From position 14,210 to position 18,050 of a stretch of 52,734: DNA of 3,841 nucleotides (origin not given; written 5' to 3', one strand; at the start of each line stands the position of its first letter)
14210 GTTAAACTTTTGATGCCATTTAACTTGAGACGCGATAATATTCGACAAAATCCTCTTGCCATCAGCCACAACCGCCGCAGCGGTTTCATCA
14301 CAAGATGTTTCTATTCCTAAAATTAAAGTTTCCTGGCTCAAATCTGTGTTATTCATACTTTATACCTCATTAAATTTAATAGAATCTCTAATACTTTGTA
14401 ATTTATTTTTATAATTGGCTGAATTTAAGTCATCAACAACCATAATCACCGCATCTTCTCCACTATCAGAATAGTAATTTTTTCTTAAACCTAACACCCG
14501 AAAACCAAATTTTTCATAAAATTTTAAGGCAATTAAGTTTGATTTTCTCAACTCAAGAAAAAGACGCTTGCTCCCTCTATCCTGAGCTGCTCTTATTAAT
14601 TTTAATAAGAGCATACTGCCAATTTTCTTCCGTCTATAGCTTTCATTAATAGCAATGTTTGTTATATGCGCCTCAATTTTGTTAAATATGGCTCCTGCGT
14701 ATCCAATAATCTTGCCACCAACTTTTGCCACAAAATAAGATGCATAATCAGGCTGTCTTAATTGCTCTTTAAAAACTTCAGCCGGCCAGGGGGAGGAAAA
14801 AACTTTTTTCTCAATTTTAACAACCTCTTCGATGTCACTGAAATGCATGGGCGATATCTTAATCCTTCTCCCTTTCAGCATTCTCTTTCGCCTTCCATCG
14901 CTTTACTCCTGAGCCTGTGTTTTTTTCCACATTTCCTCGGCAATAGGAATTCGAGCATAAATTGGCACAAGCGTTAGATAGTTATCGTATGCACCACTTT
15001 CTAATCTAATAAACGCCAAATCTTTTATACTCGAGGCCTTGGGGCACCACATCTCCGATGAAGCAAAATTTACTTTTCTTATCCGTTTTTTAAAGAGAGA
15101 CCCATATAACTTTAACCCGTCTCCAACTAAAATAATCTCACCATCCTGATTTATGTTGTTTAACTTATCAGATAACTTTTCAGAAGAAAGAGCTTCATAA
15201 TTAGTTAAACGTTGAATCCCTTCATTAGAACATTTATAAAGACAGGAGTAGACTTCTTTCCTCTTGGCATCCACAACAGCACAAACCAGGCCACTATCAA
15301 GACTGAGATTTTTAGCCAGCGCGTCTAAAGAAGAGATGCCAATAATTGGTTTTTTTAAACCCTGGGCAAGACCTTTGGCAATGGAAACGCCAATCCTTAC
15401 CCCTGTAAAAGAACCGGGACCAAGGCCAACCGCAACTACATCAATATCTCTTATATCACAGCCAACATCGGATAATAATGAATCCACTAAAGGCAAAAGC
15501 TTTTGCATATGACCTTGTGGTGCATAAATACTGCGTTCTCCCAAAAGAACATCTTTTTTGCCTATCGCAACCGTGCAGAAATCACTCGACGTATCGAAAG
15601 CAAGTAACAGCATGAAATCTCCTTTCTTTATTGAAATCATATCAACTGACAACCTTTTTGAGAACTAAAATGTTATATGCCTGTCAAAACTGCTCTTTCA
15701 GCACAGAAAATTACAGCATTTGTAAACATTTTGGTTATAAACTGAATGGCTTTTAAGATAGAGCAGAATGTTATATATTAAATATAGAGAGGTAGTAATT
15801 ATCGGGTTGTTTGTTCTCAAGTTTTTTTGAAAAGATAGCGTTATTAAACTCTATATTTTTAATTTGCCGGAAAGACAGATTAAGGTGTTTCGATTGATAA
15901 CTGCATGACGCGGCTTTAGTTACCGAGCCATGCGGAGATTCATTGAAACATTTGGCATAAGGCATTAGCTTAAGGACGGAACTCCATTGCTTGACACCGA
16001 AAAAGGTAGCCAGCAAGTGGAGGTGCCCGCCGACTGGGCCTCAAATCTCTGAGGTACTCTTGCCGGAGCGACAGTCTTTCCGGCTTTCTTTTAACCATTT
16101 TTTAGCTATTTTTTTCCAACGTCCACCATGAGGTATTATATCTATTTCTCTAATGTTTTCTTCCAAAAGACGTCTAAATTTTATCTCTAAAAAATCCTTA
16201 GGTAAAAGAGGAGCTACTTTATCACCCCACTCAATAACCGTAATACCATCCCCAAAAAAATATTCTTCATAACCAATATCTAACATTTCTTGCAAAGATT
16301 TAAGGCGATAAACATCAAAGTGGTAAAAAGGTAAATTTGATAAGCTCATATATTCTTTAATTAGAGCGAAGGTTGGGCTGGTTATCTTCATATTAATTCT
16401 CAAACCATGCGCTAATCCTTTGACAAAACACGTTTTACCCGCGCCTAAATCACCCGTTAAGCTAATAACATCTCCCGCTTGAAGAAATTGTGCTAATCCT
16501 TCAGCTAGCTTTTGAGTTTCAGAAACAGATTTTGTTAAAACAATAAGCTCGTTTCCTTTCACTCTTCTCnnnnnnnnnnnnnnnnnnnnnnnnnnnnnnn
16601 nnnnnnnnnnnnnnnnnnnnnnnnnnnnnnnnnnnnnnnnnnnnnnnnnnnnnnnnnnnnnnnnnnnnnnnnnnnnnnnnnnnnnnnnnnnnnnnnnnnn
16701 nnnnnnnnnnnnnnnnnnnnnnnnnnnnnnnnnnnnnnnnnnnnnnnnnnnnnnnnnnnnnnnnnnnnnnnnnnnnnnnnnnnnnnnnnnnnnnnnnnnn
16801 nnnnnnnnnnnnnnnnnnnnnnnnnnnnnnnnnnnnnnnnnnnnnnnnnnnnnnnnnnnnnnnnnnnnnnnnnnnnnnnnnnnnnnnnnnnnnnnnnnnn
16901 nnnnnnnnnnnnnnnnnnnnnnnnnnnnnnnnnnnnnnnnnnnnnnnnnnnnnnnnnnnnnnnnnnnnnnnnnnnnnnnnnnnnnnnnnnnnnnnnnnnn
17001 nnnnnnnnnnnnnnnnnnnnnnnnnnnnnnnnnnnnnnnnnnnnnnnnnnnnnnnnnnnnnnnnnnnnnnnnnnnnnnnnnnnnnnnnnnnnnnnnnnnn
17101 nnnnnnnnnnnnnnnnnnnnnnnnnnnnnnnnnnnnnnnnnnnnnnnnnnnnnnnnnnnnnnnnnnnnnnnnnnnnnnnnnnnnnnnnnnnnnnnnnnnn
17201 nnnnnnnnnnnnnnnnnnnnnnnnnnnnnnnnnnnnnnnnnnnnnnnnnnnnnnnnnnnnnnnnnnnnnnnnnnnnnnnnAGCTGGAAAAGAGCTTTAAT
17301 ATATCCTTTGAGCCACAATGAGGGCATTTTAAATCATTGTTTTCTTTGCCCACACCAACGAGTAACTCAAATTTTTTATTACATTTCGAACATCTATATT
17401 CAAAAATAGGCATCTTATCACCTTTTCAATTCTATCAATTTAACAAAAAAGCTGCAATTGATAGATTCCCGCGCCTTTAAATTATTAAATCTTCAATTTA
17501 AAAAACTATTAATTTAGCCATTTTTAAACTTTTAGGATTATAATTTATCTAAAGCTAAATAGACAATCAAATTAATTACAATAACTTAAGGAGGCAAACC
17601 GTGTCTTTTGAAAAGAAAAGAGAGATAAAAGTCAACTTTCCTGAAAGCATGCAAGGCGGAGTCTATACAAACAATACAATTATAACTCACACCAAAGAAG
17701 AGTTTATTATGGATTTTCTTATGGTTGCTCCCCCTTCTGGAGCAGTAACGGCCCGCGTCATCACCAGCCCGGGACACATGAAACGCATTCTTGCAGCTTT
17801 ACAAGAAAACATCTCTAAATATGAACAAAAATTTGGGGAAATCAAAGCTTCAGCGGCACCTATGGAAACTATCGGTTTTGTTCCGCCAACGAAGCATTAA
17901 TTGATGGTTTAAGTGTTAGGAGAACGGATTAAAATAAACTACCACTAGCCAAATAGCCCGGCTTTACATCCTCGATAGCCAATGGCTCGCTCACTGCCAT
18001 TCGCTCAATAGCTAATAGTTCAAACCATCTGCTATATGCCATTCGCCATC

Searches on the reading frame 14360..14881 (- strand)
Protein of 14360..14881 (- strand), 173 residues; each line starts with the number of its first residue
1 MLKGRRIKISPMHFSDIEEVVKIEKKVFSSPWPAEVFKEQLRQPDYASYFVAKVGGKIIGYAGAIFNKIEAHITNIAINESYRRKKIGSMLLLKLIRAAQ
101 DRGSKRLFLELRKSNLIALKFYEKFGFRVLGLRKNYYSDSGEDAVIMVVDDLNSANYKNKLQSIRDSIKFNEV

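Call 54: search_protein_families(library=pfam, proteins=[window:14360-14881:-], max_evalue=0.001)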
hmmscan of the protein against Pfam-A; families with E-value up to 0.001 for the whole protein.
window:14360-14881:- (173 aa): 6 families
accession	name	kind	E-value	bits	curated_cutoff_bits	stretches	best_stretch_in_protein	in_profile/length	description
PF00583.31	Acetyltransf_1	-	8.1e-24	84.6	20.7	1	18-127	2-116/116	Acetyltransferase (GNAT) family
PF13508.13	Acetyltransf_7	-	2.8e-16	60.1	27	1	47-128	3-83/84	Acetyltransferase (GNAT) domain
PF13673.13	Acetyltransf_10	-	4.5e-15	56.2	23.6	1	26-132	11-112/128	Acetyltransferase (GNAT) domain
PF13420.13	Acetyltransf_4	-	1.7e-08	35.1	24.3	1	12-142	16-149/155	Acetyltransferase (GNAT) domain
PF13480.13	Acetyltransf_6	-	4.8e-08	33.7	22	1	25-106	47-131/143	Acetyltransferase (GNAT) domain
PF08445.16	FR47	-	5.2e-05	23.6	22.1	1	63-134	14-82/86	FR47-like protein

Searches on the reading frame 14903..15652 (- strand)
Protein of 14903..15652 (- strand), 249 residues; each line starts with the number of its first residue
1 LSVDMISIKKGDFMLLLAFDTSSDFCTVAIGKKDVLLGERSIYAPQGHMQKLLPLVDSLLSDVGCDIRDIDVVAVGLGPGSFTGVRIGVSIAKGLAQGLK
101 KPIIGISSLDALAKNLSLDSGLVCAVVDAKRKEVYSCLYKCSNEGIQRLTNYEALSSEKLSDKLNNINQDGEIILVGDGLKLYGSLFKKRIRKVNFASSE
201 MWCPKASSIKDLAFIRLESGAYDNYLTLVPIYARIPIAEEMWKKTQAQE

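Call 54: search_protein_families(library=pfam, proteins=[window:14903-15652:-], max_evalue=0.001)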
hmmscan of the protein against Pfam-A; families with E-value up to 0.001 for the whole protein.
window:14903-15652:- (249 aa): 1 family
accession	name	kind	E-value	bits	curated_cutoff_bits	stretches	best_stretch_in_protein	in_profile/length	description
PF00814.31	TsaD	-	7.8e-31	108.2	24.8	1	45-161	26-148/264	tRNA N6-adenosine threonylcarbamoyltransferase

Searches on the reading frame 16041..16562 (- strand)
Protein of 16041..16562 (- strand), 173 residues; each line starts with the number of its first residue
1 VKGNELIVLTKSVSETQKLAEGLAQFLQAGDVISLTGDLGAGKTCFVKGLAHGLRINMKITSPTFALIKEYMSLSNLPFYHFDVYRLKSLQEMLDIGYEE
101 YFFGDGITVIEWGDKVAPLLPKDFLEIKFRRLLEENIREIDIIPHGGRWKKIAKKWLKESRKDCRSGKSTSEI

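Call 54: search_protein_families(library=pfam, proteins=[window:16041-16562:-], max_evalue=0.001)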
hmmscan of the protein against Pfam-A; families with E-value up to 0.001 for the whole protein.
window:16041-16562:- (173 aa): 1 family
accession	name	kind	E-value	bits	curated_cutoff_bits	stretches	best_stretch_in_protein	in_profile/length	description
PF02367.23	TsaE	-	3.1e-40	137.5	26.6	1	11-131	2-120/128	Threonylcarbamoyl adenosine biosynthesis protein TsaE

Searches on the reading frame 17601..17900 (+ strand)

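Call 54: search_protein_families(library=pfam, proteins=[window:17601-17900:+], max_evalue=0.001)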
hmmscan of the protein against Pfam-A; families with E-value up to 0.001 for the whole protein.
window:17601-17900:+ (99 aa): 1 family
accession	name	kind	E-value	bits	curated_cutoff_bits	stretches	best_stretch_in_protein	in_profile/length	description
PF11950.13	DUF3467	-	2e-21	76.3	25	1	5-82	11-91/92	Protein of unknown function (DUF3467)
